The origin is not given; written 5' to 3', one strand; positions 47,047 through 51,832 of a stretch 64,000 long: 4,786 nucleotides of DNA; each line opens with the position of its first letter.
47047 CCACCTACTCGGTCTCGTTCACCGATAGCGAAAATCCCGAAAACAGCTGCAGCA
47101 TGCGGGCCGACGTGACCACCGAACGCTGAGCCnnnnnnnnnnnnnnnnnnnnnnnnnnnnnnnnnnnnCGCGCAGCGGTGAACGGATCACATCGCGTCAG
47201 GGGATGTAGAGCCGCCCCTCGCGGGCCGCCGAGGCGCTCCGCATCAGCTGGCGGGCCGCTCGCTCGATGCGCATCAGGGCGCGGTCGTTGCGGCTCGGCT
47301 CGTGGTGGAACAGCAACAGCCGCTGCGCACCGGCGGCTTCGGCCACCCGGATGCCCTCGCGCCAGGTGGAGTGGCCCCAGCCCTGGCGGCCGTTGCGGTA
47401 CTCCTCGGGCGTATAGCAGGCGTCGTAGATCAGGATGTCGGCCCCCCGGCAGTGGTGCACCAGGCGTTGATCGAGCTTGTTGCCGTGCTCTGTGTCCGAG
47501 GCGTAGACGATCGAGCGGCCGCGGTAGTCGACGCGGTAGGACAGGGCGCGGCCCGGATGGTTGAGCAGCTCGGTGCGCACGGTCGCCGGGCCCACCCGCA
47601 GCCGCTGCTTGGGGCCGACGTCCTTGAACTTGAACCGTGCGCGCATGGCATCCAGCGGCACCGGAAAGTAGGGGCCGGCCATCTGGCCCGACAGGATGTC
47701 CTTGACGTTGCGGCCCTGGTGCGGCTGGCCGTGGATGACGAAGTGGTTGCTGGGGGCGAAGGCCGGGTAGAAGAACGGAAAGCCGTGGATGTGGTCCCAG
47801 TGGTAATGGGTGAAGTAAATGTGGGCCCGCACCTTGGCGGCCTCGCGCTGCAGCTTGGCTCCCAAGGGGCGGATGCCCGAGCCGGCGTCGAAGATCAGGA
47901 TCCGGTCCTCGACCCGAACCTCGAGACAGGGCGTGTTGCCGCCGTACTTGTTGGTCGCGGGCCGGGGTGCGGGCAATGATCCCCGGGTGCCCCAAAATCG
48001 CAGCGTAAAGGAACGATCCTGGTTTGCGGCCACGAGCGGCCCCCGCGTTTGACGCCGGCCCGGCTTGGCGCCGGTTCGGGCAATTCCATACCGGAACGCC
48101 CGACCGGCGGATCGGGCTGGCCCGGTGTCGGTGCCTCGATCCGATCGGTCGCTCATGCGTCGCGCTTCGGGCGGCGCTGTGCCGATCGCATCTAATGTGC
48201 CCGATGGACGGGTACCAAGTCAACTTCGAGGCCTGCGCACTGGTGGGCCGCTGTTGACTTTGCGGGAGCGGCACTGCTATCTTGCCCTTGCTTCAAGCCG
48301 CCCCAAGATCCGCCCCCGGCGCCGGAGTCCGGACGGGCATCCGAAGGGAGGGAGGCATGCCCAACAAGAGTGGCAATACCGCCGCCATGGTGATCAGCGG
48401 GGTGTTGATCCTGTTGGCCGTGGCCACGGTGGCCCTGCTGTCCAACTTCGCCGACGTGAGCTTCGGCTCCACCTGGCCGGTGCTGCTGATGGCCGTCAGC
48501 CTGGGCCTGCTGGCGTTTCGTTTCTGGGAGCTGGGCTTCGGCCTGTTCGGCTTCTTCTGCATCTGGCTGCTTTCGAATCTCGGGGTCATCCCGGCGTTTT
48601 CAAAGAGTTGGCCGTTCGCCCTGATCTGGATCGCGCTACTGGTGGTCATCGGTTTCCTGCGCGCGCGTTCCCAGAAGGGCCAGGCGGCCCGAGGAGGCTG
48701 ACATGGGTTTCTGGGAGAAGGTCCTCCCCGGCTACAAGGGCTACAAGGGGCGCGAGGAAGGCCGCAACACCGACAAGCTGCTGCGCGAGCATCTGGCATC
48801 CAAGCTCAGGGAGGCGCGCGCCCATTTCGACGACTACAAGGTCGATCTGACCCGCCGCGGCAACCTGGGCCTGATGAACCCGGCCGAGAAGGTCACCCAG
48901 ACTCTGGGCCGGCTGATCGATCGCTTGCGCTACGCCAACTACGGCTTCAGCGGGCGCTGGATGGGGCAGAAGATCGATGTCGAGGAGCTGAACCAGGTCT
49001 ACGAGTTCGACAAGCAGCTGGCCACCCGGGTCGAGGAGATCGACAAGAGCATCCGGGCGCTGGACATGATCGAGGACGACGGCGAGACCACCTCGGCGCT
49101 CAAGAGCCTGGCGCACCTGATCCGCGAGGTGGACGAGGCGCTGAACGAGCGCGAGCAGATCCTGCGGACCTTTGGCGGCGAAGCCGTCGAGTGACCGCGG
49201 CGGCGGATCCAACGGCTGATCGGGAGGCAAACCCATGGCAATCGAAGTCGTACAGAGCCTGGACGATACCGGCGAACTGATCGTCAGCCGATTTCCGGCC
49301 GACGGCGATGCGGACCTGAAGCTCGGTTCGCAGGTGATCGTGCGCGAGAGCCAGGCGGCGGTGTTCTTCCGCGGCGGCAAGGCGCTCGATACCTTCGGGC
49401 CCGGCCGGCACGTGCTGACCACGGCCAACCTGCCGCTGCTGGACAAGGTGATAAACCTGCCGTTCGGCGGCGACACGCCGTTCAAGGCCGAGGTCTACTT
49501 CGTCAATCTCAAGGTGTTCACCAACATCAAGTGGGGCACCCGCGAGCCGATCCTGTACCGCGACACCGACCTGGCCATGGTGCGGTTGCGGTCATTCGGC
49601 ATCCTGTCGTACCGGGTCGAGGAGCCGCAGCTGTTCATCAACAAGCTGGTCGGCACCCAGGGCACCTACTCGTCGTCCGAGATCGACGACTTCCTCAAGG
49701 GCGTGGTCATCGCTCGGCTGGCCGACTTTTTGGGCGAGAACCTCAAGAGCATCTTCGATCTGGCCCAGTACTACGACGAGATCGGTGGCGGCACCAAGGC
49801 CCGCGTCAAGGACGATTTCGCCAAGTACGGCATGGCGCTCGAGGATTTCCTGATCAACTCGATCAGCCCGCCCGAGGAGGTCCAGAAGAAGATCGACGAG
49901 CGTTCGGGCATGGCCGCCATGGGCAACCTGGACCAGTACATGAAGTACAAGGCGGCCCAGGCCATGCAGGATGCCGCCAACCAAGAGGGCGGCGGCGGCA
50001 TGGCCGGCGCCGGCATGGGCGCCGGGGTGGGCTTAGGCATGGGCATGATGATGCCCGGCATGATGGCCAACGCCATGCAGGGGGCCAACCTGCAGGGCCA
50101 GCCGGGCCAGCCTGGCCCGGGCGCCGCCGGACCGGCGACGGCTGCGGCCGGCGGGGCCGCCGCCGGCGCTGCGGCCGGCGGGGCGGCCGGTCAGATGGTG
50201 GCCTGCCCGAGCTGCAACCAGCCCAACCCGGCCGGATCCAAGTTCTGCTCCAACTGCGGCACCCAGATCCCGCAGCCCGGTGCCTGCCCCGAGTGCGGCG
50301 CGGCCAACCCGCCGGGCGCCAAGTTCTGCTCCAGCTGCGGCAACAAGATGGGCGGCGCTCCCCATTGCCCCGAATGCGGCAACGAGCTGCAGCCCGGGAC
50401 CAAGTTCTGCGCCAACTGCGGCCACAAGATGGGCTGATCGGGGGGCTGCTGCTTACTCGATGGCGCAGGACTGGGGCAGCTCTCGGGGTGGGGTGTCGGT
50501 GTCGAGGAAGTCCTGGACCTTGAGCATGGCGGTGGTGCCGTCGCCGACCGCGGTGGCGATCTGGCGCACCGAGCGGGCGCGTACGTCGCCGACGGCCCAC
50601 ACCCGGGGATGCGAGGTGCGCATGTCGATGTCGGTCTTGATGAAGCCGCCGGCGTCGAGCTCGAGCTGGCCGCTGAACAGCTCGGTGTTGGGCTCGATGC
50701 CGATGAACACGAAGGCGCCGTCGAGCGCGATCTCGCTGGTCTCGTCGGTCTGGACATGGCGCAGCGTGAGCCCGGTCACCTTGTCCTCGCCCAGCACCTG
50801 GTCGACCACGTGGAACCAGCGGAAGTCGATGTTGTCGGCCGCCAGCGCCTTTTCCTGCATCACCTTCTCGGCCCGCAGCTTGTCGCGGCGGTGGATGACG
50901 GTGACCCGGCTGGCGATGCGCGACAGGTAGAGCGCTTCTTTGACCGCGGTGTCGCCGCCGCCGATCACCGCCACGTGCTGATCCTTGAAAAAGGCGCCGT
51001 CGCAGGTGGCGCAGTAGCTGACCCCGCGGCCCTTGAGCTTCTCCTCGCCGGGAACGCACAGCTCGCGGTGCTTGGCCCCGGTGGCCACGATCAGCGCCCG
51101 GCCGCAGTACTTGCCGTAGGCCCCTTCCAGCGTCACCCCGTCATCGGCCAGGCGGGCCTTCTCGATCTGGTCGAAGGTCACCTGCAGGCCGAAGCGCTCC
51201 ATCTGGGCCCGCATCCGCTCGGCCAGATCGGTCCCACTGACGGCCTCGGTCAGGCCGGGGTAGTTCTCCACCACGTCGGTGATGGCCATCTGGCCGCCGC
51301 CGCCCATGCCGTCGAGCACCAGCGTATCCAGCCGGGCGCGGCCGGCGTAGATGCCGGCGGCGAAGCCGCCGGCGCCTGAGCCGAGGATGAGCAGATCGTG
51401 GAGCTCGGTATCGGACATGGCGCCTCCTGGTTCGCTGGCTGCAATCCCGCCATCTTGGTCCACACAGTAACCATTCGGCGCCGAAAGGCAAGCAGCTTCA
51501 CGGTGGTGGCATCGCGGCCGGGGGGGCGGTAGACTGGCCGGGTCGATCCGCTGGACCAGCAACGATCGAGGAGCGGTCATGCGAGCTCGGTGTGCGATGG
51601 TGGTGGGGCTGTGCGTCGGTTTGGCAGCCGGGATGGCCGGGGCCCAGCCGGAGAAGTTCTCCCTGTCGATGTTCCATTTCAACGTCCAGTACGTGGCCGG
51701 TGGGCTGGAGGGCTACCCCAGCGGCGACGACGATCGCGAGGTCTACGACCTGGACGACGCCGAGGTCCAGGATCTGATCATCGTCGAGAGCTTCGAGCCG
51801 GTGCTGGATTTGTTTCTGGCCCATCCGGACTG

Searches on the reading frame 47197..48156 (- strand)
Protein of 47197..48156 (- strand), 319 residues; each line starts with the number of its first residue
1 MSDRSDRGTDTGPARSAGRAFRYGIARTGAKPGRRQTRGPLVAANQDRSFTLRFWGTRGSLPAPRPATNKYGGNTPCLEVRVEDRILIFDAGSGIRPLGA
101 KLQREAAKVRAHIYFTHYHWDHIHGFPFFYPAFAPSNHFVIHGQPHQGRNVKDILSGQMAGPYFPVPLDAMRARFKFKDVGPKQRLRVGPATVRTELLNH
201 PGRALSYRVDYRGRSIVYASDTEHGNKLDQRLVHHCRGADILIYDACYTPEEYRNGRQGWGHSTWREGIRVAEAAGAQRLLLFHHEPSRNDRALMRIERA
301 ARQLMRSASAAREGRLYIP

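Call 28: search_protein_families(library=pfam, proteins=[window:47197-48156:-], max_evalue=0.00001)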
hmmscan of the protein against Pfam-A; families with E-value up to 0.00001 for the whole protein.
window:47197-48156:- (319 aa): 2 families
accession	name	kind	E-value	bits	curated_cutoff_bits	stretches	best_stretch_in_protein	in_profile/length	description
PF12706.13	Lactamase_B_2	-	1.1e-20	74.5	27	1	87-285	3-200/200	Beta-lactamase superfamily domain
PF00753.33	Lactamase_B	-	3.6e-06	27.5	22.7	1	73-226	4-154/196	Metallo-beta-lactamase superfamily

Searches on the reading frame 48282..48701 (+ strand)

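Call 33: search_protein_families(library=pfam, proteins=[window:48282-48701:+], max_evalue=0.001)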
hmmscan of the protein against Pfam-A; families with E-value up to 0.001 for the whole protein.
window:48282-48701:+ (139 aa): 1 family
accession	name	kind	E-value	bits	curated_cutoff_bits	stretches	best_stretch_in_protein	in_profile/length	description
PF18917.5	LiaI-LiaF-like_TM1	-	0.00022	21.7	27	0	42-77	5-42/42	LiaI-LiaF-like transmembrane region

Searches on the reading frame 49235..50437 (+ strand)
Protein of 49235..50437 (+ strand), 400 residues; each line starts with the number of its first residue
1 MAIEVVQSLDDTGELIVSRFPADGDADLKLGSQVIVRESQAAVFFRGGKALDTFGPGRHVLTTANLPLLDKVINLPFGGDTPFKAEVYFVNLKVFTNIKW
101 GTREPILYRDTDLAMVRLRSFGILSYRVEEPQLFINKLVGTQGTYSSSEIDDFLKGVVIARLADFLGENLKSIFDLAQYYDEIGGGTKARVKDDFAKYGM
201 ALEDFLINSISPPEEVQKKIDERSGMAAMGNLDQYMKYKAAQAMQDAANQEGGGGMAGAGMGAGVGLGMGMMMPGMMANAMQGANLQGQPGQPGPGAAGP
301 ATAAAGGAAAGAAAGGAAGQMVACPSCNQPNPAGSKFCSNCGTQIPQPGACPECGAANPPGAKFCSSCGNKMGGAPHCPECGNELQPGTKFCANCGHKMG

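Call 29: search_protein_families(library=pfam, proteins=[window:49235-50437:+], max_evalue=0.00001)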
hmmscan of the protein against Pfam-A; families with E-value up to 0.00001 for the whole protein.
window:49235-50437:+ (400 aa): 7 families
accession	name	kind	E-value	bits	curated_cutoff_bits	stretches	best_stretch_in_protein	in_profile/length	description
PF13421.11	Band_7_1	-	7.7e-61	205.8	24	1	18-227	2-210/211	SPFH domain-Band 7 family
PF12773.13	DZR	-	1.1e-21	77.1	27.3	2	324-369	1-45/45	Double zinc ribbon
PF13240.11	Zn_Ribbon_1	-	3.6e-21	74.7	25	3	377-398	1-22/23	zinc-ribbon domain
PF01145.31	Band_7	-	3.3e-14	53.7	23.6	1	35-245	2-174/176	SPFH domain / Band 7 family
PF13248.11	Zn_ribbon_3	-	4.5e-14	51.8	27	0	378-399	5-26/26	zinc-ribbon domain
PF24463.1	DUF7577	-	9.9e-11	41.5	28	0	350-370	4-24/27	Domain of unknown function (DUF7577)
PF24460.1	DUF7575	-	5.2e-06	26.2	28.5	0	374-397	2-25/28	Domain of unknown function (DUF7575)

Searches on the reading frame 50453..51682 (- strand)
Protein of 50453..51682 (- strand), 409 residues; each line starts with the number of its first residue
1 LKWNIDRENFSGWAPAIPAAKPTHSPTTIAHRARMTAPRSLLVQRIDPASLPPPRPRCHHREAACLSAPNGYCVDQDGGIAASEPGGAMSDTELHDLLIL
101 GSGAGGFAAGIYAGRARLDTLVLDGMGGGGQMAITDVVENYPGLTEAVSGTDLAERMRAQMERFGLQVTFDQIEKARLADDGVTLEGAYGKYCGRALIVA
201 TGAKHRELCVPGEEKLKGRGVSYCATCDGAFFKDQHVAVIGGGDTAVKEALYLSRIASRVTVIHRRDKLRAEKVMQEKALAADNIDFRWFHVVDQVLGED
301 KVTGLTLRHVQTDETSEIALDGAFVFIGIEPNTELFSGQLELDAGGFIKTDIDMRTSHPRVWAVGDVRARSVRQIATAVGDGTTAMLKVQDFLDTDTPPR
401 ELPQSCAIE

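Call 29: search_protein_families(library=pfam, proteins=[window:50453-51682:-], max_evalue=0.00001)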
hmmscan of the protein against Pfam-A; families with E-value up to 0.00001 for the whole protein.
window:50453-51682:- (409 aa): 3 families
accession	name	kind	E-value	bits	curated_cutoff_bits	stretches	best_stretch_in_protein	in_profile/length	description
PF07992.20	Pyr_redox_2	-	2.9e-49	168.5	26.1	1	96-382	2-291/291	Pyridine nucleotide-disulphide oxidoreductase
PF13738.12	Pyr_redox_3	-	1e-16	61.5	30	1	145-365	75-305/305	Pyridine nucleotide-disulphide oxidoreductase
PF00070.33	Pyr_redox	-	4.2e-15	56.5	22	1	236-308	1-80/82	Pyridine nucleotide-disulphide oxidoreductase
